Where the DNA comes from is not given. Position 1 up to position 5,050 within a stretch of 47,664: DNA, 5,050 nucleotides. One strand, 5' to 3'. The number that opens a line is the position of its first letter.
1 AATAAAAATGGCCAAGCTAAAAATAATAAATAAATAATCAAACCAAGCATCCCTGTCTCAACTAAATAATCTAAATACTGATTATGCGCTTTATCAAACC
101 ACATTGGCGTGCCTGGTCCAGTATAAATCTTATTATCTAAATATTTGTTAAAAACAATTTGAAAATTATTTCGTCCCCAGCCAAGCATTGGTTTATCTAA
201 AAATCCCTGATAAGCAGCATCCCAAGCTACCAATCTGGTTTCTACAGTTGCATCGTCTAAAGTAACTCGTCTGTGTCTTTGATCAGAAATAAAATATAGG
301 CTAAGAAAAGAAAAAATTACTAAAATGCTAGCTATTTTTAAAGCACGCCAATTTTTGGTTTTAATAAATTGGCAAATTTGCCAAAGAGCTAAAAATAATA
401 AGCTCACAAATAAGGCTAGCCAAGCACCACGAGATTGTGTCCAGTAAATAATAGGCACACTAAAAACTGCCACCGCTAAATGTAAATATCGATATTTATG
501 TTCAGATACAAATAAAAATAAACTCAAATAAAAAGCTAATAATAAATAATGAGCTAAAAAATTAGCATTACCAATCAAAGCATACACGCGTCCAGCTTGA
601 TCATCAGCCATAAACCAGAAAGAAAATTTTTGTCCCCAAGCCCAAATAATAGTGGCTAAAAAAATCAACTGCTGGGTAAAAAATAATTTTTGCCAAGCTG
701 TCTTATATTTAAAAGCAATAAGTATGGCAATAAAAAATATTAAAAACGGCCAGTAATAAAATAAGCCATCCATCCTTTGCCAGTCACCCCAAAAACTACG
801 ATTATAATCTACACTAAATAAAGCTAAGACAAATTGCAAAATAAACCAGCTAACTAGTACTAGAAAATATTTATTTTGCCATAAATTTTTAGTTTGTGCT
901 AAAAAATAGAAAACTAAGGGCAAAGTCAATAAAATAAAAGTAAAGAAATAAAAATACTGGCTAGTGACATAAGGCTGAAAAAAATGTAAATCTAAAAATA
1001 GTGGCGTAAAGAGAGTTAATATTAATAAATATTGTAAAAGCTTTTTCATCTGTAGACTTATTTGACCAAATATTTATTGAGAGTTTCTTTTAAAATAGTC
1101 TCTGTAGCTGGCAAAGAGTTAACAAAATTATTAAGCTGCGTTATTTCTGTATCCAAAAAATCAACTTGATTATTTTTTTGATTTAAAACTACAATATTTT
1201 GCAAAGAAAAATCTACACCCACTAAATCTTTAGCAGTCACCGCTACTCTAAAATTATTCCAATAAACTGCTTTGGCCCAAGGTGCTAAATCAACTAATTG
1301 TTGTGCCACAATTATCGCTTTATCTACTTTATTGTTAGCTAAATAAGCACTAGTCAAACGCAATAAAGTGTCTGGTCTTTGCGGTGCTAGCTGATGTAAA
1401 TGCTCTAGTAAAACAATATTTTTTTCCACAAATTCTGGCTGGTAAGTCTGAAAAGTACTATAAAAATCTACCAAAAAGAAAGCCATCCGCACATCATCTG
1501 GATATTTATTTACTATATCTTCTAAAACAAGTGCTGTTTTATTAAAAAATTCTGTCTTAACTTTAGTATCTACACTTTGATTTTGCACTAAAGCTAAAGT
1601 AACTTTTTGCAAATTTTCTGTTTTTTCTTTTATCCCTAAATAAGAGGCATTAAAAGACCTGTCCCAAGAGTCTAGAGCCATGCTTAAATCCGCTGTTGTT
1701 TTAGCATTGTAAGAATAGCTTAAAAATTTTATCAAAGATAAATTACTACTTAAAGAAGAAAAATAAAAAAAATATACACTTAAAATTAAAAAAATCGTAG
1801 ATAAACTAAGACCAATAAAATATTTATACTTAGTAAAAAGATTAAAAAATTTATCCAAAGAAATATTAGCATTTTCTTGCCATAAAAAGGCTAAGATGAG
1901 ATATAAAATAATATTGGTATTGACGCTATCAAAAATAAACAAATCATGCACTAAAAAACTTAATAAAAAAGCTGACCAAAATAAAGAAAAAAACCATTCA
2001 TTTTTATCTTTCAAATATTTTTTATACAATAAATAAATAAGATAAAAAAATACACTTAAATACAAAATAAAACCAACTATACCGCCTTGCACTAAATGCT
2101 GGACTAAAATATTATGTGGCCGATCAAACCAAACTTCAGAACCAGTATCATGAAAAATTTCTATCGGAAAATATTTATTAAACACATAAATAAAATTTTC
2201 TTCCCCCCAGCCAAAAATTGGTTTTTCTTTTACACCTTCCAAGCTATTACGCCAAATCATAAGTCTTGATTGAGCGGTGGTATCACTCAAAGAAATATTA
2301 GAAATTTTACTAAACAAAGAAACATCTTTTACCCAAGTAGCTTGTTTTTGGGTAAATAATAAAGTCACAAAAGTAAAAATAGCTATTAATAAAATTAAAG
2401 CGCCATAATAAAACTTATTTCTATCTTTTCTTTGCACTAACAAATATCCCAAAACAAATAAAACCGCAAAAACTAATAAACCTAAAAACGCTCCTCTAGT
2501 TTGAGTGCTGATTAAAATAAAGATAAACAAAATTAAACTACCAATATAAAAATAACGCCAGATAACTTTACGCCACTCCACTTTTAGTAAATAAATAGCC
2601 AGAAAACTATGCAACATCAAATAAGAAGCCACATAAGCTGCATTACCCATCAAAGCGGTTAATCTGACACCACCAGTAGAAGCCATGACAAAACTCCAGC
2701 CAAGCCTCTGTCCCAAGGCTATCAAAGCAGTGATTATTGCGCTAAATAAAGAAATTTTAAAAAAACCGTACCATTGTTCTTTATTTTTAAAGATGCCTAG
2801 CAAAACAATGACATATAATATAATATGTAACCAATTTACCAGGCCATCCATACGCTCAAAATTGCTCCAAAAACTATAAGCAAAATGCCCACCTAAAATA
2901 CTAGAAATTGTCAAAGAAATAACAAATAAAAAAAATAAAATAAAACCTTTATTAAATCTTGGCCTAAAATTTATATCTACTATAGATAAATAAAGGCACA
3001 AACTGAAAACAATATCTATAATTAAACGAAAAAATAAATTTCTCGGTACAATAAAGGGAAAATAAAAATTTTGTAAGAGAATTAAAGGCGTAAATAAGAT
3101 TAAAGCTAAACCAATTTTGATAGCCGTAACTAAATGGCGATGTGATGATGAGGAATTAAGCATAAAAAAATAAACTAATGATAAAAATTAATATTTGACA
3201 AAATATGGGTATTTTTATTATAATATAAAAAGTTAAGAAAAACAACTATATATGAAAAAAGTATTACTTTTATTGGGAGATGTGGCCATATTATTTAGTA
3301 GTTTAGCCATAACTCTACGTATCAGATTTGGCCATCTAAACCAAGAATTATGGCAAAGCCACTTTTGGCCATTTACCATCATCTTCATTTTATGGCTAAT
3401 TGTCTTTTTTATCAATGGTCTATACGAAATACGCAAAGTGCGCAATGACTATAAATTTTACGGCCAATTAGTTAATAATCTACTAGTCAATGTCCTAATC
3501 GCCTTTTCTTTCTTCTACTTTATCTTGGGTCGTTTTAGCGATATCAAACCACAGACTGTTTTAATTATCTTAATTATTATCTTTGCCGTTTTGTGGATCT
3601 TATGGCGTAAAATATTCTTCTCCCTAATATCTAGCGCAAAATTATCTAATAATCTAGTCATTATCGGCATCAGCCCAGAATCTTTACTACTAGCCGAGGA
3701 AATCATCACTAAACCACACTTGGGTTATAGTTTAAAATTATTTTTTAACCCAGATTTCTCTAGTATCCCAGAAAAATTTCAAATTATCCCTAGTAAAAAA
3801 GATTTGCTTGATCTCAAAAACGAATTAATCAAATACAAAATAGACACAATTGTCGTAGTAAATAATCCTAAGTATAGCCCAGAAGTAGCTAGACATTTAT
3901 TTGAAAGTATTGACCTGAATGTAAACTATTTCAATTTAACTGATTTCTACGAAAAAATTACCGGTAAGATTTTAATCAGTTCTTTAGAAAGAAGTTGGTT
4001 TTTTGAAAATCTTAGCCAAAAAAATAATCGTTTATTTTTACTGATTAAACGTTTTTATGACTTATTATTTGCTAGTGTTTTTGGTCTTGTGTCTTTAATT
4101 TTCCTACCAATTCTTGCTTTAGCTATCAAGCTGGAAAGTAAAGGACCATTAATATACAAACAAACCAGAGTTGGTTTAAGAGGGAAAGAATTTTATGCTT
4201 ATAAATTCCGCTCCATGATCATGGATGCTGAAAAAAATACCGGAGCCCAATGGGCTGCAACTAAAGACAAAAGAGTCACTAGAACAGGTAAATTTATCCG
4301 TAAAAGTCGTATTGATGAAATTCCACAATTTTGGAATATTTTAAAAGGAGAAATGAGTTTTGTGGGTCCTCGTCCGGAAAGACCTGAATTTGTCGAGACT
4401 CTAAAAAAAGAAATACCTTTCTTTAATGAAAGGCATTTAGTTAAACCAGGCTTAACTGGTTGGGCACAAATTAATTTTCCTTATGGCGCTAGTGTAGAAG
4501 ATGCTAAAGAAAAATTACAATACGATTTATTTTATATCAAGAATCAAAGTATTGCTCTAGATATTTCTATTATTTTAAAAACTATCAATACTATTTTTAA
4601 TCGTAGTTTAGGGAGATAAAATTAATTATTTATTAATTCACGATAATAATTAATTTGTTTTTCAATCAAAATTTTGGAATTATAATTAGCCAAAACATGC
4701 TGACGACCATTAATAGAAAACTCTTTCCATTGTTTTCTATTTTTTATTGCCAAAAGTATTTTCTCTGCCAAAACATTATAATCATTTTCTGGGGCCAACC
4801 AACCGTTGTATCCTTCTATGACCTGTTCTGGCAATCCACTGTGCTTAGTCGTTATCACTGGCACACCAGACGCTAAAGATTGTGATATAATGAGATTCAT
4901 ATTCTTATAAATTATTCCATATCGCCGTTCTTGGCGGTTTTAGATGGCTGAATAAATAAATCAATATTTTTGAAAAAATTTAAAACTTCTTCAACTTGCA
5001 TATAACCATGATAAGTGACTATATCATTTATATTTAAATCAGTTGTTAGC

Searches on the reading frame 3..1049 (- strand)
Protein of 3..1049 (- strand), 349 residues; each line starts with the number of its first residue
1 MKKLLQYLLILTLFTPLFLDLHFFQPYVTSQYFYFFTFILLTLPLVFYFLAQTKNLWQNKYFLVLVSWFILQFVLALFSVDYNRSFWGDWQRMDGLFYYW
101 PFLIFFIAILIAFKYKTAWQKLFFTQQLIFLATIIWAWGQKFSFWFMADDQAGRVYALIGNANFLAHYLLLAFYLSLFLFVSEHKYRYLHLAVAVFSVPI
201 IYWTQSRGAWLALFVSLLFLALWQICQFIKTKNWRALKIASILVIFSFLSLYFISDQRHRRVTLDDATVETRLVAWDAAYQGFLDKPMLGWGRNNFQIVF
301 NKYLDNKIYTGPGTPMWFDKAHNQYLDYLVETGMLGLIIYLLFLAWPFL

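Call 8: search_protein_families(library=pfam, proteins=[window:3-1049:-])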
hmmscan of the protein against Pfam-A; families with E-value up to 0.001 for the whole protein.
window:3-1049:- (349 aa): 1 family
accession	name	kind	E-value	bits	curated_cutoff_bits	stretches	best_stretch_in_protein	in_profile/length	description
PF04932.20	Wzy_C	-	1.3e-25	90.4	31.7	1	193-341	2-149/149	O-Antigen ligase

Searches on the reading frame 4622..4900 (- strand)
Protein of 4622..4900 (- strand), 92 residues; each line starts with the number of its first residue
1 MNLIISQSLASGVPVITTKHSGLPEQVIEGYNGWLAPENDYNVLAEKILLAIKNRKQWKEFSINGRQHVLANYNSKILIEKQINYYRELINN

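Call 5: search_protein_families(library=pfam, proteins=[window:4622-4900:-])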
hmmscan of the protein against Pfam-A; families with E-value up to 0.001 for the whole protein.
window:4622-4900:- (92 aa): 2 families
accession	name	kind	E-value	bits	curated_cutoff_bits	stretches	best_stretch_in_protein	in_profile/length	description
PF00534.26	Glycos_transf_1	-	9e-13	48.6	26.4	1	7-67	111-171/172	Glycosyl transferases group 1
PF13692.12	Glyco_trans_1_4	-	1.7e-08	35.2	27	1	3-53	91-141/142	Glycosyl transferases group 1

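Call 6: search_protein_families(library=ncbifam, proteins=[window:4622-4900:-])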
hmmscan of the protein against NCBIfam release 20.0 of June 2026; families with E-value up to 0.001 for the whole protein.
window:4622-4900:- (92 aa): 17 families
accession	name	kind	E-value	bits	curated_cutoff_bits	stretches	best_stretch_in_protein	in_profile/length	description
TIGR03999.1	thiol_BshA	equivalog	5.8e-14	51.8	273.7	1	4-90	288-374/375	N-acetyl-alpha-D-glucosaminyl L-malate synthase BshA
TIGR04005.1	wcaL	equivalog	2.5e-11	43.1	537.6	1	6-82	322-398/406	colanic acid biosynthesis glycosyltransferase WcaL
TIGR03088.1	stp2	hypoth_equivalog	1.5e-10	40.6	409.05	1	5-89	289-373/374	TIGR03088 family PEP-CTERM/XrtA system glycosyltransferase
NF041876.1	EPS_EpsE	equivalog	4.2e-10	39.4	400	1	8-76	315-383/389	exopolysaccharide biosynthesis GT4 family glycosyltransferase EpsE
NF047880.1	glyco_SdgA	exception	6.2e-10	38.2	800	1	2-81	403-482/488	serine-aspartate repeat adhesin O-glycosyltransferase SdgA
NF038298.1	EPS_HpsO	equivalog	3.4e-09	36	575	1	5-90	305-388/388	hormogonium polysaccharide biosynthesis glycosyltransferase HpsO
NF046085.1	XrtY_assoc_Gly1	equivalog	7.8e-09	34.9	400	1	5-91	301-386/387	XrtY-associated glycosyltransferase XYAG1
NF053787.1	GlcN_PG_synth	equivalog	3.1e-08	32.9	480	1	3-90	276-360/361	N-acetylglucosaminyl phosphatidylglycerol synthase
TIGR02472.1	sucr_P_syn_N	equivalog_domain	9.9e-08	31.2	576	1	7-81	359-433/439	sucrose-phosphate synthase, putative, glycosyltransferase domain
TIGR02149.1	glgA_Coryne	subfamily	1.2e-06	27.9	302.4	1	7-89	302-390/391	glycogen synthase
NF038295.1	EPS_HpsP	equivalog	1.9e-06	27.1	550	1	5-90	304-388/388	hormogonium polysaccharide biosynthesis glycosyltransferase HpsP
TIGR04063.1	stp3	hypoth_equivalog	3.6e-06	26.1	442.05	1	8-90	314-396/397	TIGR04063 family PEP-CTERM/XrtA system glycosyltransferase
NF047881.1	glyco_SdgB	exception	2.2e-05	23.3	800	1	3-84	410-491/496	serine-aspartate repeat adhesin O-glycosyltransferase SdgB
TIGR02470.1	sucr_synth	equivalog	6.7e-05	21.2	810.4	1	4-83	659-742/784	sucrose synthase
NF047684.1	TeichurnBiosyTuaC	equivalog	0.00026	20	550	1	4-90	305-390/391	teichuronic acid biosynthesis protein TuaC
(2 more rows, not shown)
